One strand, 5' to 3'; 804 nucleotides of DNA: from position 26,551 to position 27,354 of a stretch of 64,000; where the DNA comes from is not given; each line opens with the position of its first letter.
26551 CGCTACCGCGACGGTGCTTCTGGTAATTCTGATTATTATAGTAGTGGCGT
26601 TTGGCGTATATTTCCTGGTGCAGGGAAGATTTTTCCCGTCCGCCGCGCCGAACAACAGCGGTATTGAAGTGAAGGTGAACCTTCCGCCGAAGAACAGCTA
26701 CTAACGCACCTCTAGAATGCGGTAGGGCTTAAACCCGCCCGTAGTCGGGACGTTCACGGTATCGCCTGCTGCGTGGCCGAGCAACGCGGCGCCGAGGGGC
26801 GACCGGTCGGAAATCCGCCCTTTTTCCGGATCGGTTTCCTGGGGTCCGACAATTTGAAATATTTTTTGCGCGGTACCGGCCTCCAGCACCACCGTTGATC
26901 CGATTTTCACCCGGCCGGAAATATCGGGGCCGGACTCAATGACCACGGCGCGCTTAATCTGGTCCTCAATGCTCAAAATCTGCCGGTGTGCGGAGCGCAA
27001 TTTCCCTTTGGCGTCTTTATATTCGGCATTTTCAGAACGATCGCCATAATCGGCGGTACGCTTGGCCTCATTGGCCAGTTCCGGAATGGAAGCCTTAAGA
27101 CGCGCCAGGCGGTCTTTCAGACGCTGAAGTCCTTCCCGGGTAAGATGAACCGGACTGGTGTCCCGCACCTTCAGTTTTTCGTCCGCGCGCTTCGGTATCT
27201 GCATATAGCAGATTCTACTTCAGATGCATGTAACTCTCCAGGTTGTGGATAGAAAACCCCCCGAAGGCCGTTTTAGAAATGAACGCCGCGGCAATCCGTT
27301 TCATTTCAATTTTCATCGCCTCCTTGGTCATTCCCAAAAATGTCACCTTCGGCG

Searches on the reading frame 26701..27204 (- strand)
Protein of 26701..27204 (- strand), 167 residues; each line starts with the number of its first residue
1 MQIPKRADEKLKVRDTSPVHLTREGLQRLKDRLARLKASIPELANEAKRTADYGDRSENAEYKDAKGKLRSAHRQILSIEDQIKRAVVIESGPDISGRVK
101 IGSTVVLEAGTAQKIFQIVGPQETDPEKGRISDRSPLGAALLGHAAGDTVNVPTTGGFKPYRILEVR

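Call 85: search_protein_families(library=pfam, proteins=[window:26701-27204:-], max_evalue=0.00001)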
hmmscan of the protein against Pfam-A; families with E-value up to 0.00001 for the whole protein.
window:26701-27204:- (167 aa): 2 families
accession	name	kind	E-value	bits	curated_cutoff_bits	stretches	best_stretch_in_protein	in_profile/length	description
PF01272.25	GreA_GreB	-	8.3e-20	71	26.9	1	97-166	4-75/77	Transcription elongation factor, GreA/GreB, C-term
PF03449.20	GreA_GreB_N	-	6.4e-17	62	24.5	1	20-88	2-71/71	Transcription elongation factor, N-terminal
